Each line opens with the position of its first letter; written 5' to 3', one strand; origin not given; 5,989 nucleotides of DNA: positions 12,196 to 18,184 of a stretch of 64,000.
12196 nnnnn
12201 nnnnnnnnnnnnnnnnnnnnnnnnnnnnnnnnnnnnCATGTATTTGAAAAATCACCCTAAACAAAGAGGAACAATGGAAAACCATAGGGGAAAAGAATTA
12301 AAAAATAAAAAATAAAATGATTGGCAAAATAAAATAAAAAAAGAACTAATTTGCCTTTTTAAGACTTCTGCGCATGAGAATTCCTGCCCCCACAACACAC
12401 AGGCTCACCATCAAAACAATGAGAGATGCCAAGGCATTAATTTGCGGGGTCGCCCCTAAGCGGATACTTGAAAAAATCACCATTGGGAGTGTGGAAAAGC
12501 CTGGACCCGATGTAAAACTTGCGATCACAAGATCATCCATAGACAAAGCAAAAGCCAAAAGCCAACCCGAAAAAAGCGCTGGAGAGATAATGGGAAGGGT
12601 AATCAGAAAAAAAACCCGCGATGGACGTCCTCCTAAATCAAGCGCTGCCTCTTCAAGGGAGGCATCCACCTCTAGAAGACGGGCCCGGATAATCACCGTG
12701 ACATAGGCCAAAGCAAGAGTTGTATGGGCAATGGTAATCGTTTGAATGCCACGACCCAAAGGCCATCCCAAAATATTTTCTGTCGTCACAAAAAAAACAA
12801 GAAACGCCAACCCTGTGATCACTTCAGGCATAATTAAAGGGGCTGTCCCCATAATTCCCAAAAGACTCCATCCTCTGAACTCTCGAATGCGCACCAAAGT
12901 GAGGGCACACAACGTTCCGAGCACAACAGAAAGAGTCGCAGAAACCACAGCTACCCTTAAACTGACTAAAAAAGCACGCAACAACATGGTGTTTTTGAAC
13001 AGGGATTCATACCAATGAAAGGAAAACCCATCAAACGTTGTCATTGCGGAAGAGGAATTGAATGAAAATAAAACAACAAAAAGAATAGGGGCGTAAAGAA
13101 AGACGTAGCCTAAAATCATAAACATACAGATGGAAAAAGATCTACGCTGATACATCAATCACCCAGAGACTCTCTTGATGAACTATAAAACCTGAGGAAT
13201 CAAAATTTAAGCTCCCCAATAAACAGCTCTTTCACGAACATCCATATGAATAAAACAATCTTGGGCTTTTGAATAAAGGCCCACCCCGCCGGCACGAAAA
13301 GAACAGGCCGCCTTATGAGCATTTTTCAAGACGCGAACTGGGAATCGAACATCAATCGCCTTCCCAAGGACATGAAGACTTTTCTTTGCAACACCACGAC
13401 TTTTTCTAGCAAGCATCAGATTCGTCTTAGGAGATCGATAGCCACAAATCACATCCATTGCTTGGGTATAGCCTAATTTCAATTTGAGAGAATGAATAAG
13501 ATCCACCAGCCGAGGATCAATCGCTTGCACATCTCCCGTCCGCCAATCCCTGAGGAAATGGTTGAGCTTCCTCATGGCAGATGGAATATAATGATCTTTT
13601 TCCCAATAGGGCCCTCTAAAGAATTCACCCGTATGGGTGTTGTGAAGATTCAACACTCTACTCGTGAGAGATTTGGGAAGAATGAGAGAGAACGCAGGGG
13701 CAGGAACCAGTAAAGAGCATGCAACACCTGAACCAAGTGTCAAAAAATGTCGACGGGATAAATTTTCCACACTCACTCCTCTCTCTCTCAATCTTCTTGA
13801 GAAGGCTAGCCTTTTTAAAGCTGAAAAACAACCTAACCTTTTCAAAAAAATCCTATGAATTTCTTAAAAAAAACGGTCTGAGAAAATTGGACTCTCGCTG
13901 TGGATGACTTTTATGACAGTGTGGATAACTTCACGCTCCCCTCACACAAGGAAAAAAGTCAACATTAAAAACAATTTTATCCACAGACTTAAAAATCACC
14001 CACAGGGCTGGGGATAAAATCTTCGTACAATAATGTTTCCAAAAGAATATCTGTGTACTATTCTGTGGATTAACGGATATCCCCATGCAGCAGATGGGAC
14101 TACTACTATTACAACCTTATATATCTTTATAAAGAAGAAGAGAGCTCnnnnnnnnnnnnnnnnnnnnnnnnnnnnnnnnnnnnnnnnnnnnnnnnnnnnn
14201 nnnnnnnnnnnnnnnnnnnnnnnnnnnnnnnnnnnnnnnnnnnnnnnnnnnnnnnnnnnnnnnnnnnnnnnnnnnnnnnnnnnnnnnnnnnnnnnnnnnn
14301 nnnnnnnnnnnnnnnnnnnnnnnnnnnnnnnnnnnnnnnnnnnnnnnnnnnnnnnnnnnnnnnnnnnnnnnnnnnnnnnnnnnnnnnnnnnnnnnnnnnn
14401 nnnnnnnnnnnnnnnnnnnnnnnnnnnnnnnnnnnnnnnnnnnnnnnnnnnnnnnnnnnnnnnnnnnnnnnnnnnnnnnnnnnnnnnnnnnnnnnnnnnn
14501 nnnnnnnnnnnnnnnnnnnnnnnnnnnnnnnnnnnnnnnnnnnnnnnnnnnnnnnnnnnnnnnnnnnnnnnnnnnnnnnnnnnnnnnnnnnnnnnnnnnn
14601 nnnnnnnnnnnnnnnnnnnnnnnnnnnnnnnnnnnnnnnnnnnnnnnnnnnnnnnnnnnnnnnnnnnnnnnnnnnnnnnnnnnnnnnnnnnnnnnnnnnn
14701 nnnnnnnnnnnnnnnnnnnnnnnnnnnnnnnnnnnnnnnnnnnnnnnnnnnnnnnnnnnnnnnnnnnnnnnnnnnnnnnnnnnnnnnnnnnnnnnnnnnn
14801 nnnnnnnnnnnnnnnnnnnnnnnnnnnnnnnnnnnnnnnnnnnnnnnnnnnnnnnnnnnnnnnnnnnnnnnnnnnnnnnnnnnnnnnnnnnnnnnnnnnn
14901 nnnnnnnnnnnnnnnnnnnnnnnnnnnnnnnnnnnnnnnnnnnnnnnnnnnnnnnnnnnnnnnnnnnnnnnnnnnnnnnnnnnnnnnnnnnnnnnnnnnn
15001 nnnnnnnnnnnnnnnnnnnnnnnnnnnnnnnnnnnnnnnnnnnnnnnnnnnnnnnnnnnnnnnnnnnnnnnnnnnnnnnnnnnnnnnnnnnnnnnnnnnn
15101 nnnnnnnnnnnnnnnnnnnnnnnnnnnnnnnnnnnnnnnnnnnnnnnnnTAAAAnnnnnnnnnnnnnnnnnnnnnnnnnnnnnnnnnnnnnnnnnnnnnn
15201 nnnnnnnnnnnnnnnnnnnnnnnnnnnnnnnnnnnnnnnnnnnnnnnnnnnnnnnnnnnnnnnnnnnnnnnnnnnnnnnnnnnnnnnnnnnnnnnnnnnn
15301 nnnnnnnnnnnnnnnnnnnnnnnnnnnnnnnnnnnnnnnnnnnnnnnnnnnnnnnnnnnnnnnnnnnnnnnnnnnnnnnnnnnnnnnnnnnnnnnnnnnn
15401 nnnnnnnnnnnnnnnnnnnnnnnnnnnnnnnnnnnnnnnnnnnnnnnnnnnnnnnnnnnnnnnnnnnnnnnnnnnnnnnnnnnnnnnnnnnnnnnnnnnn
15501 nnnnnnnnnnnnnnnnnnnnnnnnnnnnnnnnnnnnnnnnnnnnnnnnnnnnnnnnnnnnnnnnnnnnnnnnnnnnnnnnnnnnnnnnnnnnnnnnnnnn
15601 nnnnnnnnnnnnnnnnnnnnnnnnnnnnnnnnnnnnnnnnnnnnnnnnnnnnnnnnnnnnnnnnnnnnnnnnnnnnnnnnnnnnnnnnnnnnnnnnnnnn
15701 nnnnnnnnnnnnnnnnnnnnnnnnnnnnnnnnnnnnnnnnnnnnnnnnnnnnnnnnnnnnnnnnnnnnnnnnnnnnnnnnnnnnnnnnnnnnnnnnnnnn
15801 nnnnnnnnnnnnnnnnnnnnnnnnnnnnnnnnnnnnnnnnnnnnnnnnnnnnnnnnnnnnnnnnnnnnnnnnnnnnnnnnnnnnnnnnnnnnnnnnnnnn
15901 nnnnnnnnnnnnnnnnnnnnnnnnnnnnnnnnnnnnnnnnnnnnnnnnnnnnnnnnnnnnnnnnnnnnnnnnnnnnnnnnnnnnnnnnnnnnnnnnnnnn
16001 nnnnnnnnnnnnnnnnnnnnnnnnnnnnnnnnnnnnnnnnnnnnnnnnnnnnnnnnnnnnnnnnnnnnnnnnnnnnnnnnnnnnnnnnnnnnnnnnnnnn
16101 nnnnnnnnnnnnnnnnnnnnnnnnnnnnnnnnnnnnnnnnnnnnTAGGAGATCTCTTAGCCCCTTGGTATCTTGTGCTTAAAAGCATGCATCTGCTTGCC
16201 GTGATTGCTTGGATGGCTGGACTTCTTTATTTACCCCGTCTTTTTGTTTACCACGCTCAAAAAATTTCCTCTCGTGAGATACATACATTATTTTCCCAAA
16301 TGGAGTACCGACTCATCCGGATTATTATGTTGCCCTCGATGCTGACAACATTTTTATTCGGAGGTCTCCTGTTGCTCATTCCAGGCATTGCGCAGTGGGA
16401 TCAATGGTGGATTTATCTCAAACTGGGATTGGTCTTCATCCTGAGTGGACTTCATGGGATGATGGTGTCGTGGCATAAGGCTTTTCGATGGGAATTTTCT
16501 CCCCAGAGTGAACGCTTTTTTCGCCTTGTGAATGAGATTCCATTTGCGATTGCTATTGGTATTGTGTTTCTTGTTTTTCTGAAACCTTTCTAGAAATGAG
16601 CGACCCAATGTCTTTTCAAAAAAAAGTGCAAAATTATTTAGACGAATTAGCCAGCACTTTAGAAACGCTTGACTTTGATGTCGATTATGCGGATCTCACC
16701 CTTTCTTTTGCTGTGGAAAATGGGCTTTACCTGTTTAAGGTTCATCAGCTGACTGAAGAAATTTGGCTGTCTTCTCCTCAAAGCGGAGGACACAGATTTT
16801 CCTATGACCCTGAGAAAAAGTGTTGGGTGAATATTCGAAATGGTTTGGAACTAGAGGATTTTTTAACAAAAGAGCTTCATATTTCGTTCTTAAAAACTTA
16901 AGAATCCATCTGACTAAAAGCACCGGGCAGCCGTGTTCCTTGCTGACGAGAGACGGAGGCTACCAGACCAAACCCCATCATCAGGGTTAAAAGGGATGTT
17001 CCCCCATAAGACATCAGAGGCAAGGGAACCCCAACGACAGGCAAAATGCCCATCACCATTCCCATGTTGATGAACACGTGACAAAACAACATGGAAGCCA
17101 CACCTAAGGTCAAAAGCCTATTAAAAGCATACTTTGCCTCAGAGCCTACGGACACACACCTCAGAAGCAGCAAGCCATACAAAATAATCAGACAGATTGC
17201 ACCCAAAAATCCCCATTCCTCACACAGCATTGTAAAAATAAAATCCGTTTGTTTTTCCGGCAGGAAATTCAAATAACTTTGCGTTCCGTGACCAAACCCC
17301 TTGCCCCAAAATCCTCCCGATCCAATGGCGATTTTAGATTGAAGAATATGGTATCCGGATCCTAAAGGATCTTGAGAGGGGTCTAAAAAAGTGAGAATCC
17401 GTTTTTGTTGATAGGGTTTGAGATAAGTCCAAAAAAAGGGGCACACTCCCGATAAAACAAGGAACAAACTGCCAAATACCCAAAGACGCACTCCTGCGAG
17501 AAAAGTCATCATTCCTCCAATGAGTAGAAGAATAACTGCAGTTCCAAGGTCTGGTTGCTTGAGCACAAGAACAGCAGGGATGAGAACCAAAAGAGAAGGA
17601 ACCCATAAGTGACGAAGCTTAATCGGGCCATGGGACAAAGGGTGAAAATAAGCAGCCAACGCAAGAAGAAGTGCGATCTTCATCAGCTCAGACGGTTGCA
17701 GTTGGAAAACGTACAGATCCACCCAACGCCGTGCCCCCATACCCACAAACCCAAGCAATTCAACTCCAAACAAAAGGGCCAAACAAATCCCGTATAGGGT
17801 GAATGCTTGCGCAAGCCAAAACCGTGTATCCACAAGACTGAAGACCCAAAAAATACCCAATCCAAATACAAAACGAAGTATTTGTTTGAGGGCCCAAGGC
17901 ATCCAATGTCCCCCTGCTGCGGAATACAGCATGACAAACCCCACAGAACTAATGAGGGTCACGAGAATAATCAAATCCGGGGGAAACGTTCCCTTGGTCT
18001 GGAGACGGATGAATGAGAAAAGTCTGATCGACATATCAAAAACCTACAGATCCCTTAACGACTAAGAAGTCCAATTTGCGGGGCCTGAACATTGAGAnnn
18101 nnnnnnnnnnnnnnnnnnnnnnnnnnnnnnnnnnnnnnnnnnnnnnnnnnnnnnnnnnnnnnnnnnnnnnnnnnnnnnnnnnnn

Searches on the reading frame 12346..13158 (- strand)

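Call 61: search_protein_families(library=pfam, proteins=[window:12346-13158:-], max_evalue=0.001)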
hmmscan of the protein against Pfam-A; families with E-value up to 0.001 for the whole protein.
window:12346-13158:- (270 aa): 1 family
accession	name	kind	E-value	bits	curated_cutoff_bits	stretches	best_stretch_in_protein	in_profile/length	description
PF00528.27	BPD_transp_1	-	1.1e-11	45.3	26.4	1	78-264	2-177/184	Binding-protein-dependent transport system inner membrane component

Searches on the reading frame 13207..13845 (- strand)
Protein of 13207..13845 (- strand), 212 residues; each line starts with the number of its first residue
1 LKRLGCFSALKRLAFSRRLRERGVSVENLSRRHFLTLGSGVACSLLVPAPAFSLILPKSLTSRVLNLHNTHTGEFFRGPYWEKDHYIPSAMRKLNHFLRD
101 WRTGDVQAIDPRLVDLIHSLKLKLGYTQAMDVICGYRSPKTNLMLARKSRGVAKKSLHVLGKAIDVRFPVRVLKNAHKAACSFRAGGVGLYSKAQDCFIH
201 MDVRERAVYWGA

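Call 6: search_protein_families(library=pfam, proteins=[window:13207-13845:-], max_evalue=0.01)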
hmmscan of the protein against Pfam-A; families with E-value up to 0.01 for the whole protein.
window:13207-13845:- (212 aa): 2 families
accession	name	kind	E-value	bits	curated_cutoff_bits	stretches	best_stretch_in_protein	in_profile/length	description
PF05951.18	Peptidase_M15_2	-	2.7e-47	160.7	27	1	61-203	5-147/153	Bacterial protein of unknown function (DUF882)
PF08291.16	Peptidase_M15_3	-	4.1e-05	24.1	23.2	1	95-202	9-108/108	Peptidase M15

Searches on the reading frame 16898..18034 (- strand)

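Call 61: search_protein_families(library=pfam, proteins=[window:16898-18034:-], max_evalue=0.001)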
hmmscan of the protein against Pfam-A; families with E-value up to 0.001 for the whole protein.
window:16898-18034:- (378 aa): 1 family
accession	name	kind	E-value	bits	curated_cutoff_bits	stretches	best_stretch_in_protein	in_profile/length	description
PF01098.24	FTSW_RODA_SPOVE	-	3.9e-101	339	26.4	1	22-365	5-354/356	Cell cycle protein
